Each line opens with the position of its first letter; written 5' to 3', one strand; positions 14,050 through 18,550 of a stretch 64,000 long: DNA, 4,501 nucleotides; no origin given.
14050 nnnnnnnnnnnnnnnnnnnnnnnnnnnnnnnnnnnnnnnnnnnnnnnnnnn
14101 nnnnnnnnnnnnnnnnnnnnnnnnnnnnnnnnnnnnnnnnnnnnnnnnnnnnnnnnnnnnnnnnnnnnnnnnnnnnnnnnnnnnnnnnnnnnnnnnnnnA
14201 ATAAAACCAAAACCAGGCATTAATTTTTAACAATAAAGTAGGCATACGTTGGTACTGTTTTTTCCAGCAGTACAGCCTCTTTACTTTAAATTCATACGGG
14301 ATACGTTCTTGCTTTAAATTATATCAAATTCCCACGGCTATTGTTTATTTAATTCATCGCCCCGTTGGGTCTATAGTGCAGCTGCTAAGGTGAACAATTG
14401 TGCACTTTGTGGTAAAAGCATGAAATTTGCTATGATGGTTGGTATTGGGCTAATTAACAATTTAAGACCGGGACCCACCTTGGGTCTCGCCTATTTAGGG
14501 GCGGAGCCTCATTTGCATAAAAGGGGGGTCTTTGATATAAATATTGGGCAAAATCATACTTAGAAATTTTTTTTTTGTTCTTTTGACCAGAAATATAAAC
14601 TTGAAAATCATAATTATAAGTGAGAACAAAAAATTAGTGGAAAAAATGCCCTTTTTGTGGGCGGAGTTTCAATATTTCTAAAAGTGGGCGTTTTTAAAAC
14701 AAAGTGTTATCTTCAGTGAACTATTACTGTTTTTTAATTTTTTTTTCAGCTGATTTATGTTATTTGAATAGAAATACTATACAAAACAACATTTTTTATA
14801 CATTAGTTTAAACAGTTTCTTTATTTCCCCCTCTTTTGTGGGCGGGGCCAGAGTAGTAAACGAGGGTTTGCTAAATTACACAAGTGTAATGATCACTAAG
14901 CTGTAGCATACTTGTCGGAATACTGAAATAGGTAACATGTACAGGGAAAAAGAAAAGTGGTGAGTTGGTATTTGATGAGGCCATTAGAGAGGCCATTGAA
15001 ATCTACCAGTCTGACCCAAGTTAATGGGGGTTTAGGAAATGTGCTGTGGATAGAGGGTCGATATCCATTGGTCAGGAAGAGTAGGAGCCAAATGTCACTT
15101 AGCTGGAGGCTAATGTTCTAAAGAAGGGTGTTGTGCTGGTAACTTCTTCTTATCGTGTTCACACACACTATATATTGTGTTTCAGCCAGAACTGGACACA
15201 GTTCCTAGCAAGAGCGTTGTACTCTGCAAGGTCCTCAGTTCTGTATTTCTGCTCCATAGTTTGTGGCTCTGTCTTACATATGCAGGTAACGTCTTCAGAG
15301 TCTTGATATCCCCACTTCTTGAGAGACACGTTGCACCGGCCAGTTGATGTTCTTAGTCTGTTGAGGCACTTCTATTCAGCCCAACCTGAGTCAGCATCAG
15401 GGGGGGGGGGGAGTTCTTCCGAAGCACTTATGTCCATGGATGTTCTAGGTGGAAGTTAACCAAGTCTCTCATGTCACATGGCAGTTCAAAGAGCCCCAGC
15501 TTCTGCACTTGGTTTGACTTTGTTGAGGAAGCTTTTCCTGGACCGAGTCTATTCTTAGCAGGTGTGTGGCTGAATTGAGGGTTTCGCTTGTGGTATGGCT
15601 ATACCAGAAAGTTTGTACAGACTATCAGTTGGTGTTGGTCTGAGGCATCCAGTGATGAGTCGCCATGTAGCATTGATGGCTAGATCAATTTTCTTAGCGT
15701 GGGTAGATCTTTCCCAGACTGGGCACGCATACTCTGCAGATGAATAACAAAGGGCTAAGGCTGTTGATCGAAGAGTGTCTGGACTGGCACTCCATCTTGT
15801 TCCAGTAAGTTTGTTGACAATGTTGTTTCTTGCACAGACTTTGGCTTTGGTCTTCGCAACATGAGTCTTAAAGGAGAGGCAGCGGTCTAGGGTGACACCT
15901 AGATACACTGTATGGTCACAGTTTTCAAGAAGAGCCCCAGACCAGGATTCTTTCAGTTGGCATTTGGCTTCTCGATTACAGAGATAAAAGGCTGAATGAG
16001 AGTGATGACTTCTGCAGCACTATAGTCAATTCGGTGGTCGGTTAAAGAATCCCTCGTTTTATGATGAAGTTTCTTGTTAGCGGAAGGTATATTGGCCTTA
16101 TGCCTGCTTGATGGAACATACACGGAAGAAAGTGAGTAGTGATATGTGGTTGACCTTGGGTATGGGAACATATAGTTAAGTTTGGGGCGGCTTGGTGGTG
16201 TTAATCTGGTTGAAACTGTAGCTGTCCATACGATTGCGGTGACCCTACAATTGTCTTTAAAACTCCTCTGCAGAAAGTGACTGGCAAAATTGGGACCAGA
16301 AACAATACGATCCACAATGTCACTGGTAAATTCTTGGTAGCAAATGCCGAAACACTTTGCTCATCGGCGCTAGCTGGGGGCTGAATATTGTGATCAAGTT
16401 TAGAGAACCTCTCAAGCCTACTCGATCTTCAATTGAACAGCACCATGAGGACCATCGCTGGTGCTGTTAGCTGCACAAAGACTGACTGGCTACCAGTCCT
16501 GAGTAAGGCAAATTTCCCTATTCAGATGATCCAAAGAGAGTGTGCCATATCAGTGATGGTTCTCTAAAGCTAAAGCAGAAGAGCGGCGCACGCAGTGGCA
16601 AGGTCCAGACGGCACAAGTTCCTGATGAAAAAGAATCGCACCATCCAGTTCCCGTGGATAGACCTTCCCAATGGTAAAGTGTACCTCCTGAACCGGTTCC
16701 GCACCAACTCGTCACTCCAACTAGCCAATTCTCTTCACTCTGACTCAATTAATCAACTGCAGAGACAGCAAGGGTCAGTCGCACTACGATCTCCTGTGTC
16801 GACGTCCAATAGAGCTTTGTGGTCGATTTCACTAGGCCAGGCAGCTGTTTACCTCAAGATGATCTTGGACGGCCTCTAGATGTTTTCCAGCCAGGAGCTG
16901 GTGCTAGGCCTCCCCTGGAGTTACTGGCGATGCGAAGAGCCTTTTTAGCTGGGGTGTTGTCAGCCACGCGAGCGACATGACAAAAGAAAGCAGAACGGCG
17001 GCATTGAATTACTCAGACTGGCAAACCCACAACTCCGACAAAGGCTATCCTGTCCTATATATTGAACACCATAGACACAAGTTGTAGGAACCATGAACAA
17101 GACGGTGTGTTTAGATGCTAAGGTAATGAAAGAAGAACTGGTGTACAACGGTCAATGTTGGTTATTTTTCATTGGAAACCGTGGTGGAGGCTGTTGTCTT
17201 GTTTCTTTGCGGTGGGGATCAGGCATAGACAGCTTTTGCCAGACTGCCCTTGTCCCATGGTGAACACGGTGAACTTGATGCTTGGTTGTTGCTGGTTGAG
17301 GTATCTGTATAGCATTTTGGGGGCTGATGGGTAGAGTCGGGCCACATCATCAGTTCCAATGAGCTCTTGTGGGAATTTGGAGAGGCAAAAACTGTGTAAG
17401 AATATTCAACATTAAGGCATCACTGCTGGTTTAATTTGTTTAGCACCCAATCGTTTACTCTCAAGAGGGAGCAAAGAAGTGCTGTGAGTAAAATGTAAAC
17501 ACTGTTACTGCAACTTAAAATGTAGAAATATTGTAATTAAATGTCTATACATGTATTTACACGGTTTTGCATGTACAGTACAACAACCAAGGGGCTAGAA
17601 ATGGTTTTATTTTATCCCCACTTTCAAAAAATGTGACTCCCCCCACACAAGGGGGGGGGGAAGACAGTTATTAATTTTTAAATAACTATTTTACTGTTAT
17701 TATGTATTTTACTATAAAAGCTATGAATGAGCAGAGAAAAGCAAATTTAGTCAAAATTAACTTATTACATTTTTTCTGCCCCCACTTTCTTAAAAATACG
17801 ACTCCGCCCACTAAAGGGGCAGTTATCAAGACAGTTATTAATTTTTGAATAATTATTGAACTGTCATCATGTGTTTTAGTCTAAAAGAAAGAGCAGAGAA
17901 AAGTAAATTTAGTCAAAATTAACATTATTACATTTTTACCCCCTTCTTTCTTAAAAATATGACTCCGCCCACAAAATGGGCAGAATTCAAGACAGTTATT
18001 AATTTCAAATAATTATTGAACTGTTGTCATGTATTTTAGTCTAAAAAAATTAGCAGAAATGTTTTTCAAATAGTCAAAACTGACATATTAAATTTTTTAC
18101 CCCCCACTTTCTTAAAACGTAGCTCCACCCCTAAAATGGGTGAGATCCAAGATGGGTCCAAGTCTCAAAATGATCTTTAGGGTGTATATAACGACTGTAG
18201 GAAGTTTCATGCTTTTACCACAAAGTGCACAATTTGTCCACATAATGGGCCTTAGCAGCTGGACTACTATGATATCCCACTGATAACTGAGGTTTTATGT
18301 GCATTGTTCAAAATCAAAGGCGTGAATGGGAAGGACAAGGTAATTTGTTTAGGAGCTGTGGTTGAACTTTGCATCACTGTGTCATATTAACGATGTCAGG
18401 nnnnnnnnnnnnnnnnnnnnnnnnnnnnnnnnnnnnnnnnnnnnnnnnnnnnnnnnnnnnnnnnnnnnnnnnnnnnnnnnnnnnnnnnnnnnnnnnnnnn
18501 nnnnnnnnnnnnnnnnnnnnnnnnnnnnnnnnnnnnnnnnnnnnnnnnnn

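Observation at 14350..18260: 3.9-kb composite element: long inverted arms made of satellite units enclosing a dead LINE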

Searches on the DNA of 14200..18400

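Call 42: search_rna_families(source=window, start=14200, end=18400, threshold=evalue, max_evalue=1)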
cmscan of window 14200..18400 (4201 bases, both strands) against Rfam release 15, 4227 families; matches with E-value up to 1: 0.
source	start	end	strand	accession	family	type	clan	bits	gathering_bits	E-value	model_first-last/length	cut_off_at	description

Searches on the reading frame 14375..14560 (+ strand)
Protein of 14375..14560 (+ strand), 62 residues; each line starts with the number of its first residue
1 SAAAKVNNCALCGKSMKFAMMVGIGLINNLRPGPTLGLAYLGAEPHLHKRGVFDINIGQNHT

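Call 15: find_homologous_proteins(query=window:14375-14560:+, max_evalue=10)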
Query seq(62 aa) (62 aa): 5 proteins with E <= 10 among 5 candidates.
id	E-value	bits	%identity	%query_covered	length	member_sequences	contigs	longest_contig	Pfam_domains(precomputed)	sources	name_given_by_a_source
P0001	1.9e-25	105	98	82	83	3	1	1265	-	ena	-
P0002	5.7e-24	101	94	82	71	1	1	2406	-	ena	-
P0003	1.8e-23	99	92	84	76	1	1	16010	-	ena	-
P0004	4.3e-21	91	88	82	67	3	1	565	-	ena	-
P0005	5.4e-21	91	88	82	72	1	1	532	-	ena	-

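Call 17: find_encoding_contigs(protein=P0003, flank=10000, max_places=10)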
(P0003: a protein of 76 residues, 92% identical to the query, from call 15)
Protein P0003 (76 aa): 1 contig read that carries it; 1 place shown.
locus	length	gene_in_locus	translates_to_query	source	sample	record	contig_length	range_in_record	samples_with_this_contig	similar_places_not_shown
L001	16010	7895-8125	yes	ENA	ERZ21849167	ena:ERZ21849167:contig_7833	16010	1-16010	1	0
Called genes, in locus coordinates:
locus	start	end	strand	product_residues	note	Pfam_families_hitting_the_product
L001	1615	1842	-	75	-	-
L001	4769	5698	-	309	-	PF07690:MFS_1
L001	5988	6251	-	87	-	-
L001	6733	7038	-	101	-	-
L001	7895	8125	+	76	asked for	-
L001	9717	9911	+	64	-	-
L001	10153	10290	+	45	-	-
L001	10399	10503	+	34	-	-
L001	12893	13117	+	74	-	PF00271:Helicase_C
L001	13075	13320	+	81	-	-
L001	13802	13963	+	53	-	-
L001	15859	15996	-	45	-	-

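Call 18: find_encoding_contigs(protein=P0002, flank=10000, max_places=10)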
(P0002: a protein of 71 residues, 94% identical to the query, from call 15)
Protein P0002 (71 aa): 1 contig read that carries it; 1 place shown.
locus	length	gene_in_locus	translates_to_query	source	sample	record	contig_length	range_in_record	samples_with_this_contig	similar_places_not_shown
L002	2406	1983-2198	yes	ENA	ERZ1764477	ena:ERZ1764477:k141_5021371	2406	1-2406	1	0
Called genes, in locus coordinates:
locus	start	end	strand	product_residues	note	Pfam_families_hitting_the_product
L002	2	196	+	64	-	?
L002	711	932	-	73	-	-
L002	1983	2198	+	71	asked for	-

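Call 19: find_encoding_contigs(protein=P0001, flank=10000, max_places=10)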
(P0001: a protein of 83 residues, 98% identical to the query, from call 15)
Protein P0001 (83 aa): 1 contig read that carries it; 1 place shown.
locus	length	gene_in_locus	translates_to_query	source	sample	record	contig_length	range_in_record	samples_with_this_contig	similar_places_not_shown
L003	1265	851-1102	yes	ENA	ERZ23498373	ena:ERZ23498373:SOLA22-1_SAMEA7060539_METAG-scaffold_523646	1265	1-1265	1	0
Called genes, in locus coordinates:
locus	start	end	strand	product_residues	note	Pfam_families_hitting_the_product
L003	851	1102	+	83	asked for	-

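Call 24: find_encoding_contigs(protein=P0004, flank=10000, max_places=10)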
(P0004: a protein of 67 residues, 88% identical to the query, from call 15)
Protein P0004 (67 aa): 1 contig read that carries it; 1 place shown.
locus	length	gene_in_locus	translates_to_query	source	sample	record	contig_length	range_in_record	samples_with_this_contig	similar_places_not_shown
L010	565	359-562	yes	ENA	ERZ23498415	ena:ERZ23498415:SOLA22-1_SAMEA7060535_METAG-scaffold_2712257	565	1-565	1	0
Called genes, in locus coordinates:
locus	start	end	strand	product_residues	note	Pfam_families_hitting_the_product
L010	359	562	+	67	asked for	-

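Call 25: find_encoding_contigs(protein=P0005, flank=10000, max_places=10)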
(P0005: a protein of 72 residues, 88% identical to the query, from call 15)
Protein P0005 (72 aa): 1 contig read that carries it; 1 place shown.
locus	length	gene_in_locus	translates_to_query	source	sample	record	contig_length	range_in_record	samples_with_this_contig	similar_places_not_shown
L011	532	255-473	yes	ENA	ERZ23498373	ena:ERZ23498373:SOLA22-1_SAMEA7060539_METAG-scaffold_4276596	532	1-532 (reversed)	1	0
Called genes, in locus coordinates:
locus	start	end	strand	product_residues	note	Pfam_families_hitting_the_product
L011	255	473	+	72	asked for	-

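Call 83: list_cluster_members(proteins=[P0001, P0002, P0003, P0004, P0005, P0127])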
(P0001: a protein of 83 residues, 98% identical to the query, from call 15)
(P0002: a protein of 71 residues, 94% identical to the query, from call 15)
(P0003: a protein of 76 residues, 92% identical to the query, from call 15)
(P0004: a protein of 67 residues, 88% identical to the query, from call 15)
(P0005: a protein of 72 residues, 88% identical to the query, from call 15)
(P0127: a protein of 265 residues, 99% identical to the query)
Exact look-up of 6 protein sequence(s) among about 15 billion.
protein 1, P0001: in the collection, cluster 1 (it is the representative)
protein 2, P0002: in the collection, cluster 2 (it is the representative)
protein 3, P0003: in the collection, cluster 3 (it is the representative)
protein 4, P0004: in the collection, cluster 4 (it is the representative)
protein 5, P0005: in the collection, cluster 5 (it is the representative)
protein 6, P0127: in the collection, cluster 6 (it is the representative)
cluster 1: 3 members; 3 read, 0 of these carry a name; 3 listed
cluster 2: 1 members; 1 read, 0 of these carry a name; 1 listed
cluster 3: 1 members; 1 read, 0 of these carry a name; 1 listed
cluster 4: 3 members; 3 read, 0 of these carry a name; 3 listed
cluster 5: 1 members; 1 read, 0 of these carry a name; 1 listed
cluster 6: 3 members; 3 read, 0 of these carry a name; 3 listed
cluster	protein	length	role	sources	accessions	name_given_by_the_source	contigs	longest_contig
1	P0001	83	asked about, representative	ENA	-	-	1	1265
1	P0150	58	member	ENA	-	-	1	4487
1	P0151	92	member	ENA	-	-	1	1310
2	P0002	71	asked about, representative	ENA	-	-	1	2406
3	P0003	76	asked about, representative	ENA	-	-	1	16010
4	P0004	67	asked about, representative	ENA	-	-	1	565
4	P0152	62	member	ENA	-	-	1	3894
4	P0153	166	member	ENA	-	-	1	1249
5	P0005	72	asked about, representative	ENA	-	-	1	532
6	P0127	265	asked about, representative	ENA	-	-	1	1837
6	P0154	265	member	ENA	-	-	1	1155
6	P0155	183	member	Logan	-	-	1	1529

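Call 85: find_encoding_contigs(protein=P0150, flank=10000, max_places=5)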
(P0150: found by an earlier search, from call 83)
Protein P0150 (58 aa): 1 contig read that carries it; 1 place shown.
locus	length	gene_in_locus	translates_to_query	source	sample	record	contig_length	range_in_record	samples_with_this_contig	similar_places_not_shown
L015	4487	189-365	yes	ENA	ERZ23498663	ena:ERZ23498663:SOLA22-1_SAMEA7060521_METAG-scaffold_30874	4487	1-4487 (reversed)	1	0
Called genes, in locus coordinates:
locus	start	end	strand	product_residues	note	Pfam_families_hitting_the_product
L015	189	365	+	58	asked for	-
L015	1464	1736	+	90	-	-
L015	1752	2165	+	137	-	-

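Call 90: find_encoding_contigs(protein=P0152, flank=10000, max_places=5)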
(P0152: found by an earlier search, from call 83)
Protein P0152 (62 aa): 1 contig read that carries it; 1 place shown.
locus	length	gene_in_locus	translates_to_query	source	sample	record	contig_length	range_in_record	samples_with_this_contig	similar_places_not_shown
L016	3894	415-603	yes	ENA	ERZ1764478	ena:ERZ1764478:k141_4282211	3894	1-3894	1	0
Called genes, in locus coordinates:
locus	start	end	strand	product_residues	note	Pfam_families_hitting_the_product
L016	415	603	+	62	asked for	-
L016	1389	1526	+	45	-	-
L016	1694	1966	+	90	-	-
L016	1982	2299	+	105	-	-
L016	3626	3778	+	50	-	-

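Call 91: find_encoding_contigs(protein=P0153, flank=10000, max_places=5)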
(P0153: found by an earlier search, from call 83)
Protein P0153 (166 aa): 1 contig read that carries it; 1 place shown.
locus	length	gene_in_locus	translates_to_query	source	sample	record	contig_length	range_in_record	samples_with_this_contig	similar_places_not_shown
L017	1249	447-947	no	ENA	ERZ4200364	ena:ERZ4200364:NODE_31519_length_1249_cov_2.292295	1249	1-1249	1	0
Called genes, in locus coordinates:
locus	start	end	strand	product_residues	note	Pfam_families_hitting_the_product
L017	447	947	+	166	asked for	-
